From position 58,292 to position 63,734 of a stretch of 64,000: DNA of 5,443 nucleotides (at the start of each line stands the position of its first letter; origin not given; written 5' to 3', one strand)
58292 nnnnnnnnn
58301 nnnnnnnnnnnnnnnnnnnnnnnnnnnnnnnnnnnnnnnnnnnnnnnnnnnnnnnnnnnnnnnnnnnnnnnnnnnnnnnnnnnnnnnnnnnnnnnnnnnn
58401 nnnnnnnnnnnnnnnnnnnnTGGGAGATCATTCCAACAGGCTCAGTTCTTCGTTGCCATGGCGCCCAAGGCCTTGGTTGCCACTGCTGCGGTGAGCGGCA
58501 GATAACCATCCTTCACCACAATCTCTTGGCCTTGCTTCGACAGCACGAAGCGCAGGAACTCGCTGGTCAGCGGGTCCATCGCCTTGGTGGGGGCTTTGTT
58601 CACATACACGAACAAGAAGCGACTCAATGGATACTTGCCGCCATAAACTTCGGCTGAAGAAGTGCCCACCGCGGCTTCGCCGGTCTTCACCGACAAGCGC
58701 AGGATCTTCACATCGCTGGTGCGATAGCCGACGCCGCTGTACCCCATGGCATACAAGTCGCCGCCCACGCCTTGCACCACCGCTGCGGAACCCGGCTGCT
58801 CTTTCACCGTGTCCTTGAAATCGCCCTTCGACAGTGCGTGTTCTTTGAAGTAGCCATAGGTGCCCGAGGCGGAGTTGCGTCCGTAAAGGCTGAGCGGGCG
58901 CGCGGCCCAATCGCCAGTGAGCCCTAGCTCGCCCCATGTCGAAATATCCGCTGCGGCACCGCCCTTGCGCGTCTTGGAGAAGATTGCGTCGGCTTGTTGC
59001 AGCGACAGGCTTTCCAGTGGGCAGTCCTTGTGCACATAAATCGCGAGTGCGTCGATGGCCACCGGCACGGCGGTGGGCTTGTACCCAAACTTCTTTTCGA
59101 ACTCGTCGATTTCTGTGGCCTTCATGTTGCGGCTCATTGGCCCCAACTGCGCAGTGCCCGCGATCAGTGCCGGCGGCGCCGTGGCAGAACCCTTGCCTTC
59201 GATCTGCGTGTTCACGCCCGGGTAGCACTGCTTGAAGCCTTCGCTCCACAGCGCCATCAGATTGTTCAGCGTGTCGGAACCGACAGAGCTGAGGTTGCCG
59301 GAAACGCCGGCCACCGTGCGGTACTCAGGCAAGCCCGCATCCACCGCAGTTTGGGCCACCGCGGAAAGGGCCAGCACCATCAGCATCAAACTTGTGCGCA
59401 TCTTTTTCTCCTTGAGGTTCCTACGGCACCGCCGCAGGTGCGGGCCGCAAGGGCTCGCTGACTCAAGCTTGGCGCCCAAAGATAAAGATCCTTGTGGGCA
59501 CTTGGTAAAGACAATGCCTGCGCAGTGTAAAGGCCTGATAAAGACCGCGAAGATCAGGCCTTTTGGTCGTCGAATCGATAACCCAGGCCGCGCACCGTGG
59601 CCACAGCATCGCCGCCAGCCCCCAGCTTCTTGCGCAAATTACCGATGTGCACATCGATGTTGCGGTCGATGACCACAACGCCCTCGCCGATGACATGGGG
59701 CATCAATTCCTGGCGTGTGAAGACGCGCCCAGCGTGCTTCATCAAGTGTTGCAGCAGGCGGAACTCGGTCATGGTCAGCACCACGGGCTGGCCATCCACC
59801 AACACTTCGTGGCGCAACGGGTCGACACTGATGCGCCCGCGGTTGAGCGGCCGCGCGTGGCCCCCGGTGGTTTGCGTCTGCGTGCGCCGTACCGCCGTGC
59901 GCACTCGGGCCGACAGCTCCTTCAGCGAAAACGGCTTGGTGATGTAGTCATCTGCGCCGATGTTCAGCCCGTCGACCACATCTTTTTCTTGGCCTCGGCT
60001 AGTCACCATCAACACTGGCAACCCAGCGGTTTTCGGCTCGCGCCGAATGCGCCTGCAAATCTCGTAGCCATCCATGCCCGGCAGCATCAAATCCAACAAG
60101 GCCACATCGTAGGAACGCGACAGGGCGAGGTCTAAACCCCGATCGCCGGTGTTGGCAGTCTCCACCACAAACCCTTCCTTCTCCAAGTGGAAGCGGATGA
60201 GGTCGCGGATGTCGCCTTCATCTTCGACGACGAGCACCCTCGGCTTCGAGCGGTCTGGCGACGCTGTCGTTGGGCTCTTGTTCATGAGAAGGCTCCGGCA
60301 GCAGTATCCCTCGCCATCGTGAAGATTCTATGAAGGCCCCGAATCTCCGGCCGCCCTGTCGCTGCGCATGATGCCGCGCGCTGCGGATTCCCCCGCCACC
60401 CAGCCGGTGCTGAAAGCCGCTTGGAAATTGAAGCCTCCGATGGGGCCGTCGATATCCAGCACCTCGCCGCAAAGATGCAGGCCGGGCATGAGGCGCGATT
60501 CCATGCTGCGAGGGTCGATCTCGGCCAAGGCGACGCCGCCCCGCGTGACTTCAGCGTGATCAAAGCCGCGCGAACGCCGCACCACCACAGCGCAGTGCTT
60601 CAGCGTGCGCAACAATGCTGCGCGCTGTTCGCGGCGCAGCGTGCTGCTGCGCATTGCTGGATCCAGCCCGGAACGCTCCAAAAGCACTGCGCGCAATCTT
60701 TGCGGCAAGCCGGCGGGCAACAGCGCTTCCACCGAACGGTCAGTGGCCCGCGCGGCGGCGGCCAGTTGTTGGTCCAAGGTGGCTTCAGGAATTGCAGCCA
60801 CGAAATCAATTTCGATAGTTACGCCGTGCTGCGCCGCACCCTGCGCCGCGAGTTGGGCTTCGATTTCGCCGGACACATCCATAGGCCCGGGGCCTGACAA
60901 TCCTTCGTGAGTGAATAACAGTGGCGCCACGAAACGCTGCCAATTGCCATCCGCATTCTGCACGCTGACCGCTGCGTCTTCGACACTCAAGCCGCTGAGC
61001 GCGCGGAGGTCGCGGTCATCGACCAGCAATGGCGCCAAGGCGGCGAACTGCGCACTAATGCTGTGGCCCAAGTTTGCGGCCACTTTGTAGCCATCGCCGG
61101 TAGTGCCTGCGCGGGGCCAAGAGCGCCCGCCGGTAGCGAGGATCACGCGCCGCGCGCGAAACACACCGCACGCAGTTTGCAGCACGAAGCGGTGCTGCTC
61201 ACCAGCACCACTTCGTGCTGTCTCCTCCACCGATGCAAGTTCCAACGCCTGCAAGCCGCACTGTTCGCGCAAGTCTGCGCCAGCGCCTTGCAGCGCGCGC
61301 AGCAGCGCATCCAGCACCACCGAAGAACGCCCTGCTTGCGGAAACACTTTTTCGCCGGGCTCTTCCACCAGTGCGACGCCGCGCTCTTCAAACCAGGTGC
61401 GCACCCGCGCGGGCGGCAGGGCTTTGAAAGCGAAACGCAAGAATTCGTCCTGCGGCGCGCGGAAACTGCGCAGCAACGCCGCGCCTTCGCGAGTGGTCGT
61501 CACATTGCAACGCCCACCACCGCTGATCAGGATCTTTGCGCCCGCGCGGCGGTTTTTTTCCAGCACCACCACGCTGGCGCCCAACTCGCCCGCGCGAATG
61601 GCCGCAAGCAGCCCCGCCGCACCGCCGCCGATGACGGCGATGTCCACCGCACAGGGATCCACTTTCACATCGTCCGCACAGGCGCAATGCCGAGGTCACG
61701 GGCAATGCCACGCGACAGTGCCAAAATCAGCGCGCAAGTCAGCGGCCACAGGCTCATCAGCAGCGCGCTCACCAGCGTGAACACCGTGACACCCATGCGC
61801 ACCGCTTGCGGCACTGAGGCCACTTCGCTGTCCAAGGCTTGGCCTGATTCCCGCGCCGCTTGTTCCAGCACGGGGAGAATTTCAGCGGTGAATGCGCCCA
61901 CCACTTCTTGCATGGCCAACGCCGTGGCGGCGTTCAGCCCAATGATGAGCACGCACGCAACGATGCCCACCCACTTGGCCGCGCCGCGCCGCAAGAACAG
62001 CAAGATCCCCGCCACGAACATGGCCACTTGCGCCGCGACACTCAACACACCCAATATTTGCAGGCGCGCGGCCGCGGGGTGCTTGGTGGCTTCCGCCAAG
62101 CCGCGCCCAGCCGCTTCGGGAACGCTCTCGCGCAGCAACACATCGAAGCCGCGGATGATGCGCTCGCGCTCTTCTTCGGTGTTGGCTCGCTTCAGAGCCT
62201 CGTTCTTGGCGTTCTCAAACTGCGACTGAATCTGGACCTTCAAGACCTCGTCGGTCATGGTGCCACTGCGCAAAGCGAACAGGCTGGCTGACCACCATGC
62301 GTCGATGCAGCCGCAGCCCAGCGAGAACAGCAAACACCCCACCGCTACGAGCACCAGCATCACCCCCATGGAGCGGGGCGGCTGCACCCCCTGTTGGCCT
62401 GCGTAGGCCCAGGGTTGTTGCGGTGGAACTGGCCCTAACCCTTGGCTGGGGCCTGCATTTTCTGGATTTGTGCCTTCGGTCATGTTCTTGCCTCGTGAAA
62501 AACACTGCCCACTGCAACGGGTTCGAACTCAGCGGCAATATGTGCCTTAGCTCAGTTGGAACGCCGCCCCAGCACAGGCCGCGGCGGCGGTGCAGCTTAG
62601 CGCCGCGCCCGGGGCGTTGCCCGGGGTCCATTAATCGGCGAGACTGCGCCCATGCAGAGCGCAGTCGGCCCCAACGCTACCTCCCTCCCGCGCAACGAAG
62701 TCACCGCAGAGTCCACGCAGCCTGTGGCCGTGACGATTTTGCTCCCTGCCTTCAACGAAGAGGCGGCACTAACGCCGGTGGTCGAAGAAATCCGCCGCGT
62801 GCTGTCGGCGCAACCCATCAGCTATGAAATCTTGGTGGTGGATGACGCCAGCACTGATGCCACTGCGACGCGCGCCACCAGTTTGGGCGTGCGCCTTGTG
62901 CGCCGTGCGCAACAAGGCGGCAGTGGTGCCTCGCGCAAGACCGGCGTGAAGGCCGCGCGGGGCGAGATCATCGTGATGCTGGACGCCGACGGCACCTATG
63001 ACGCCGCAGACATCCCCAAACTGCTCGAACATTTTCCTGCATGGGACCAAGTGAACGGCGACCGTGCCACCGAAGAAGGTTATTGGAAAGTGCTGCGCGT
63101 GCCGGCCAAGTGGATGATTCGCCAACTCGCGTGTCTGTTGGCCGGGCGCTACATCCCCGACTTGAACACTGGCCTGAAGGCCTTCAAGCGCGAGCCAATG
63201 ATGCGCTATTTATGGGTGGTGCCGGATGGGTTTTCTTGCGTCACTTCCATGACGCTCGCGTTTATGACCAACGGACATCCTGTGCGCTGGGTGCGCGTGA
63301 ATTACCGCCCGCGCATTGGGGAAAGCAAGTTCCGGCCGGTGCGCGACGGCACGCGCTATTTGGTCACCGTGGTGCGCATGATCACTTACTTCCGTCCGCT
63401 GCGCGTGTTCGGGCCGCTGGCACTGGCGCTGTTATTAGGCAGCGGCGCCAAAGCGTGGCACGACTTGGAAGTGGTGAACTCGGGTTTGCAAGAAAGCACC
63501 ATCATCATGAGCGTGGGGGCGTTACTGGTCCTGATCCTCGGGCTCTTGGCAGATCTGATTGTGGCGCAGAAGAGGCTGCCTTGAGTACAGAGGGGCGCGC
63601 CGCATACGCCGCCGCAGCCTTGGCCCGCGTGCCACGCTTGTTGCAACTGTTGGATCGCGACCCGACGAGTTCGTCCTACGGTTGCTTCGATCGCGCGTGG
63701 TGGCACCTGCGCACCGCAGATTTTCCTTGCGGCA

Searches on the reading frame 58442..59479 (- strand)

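Call 32: search_protein_families(library=pfam, proteins=[window:58442-59479:-], max_evalue=0.001)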
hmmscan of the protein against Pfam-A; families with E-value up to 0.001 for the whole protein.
window:58442-59479:- (345 aa): 3 families
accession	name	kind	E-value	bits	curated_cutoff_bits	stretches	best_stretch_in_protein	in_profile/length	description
PF12849.12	PBP_like_2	-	1.9e-29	103.7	27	1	56-315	5-266/267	PBP superfamily domain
PF13531.11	SBP_bac_11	-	7.2e-05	23.1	25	0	71-326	9-226/227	Bacterial extracellular solute-binding protein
PF12727.12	PBP_like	-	0.00093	18.8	27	0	82-239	4-141/193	PBP superfamily domain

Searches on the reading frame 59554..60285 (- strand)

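Call 32: search_protein_families(library=pfam, proteins=[window:59554-60285:-], max_evalue=0.001)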
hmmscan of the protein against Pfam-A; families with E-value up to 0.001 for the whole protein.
window:59554-60285:- (243 aa): 2 families
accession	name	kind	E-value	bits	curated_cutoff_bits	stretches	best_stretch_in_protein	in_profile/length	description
PF00072.30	Response_reg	-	7.5e-31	107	30.2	1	17-129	1-111/111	Response regulator receiver domain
PF00486.34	Trans_reg_C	-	4.1e-23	81.7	26.2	1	165-238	1-77/77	Transcriptional regulatory protein, C terminal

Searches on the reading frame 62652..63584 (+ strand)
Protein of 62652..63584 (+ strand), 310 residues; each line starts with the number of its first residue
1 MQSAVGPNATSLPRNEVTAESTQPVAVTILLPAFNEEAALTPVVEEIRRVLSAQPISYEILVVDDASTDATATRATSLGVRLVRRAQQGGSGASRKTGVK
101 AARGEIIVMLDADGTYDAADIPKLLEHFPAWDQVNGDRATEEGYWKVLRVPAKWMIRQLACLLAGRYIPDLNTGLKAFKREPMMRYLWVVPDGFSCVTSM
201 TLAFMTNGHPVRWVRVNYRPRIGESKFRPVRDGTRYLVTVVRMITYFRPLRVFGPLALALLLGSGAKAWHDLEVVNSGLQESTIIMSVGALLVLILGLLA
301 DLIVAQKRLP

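Call 52: search_protein_families(library=ncbifam, proteins=[window:62652-63584:+], max_evalue=0.00001)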
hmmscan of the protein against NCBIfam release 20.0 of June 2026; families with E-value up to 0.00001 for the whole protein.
window:62652-63584:+ (310 aa): 14 families
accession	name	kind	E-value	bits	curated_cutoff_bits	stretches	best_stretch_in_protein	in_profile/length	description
TIGR04182.1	glyco_TIGR04182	equivalog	8.6e-36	123.8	325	1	27-308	2-287/293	S-layer glycoprotein N-glycosyltransferase AglJ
NF041391.1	DPhHxTase_Halo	equivalog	5.8e-25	87.5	375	1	33-243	3-208/213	dolichyl-phosphate hexose transferase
NF010496.0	PRK13915.1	equivalog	4.2e-15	55.6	262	1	19-115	26-128/307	glucosyl-3-phosphoglycerate synthase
NF058614.1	PPMAGASynPpgS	equivalog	2.2e-14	53.4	370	1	27-181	2-160/226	polyprenyl-phospho-N-acetylgalactosaminyl synthase PpgS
TIGR03965.1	mycofact_glyco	equivalog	1.3e-13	50.6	280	1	21-128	70-179/467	mycofactocin biosynthesis glycosyltransferase MftF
TIGR04283.1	glyco_like_mftF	equivalog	1.2e-11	44.7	182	1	28-119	2-88/221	TIGR04283 family arsenosugar biosynthesis glycosyltransferase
TIGR03937.1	PgaC_IcaA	equivalog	5.5e-11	42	422.3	1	18-130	38-152/407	poly-beta-1,6-N-acetyl-D-glucosamine synthase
NF041875.1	EPS_EpsD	equivalog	8.3e-11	41.9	370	1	28-115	2-91/325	exopolysaccharide biosynthesis glycosyltransferase EpsD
NF038302.1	EPS_HpsE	equivalog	2.7e-10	39.7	300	1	26-115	2-98/307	hormogonium polysaccharide biosynthesis glycosyltransferase HpsE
NF007986.1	PRK10714.1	equivalog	6.3e-10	38.6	529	1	26-183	7-169/316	undecaprenyl-phosphate 4-deoxy-4-formamido-L-arabinose transferase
NF047588.1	GlcsyltransPgfSStrep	equivalog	2.8e-09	36.6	500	1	26-152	2-134/308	glycosyltransferase PgfS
NF007482.0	PRK10073.1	equivalog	6.3e-08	32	423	1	26-125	7-107/334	glycosyltransferase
NF047683.1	TeichurnBiosyTuaG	equivalog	1.5e-07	31.3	400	1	26-126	7-109/252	teichuronic acid biosynthesis protein TuaG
NF041865.1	EpsU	equivalog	3.9e-06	26.1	700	1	24-161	37-174/394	exopolysaccharide biosynthesis GT2 family glycosyltransferase EpsU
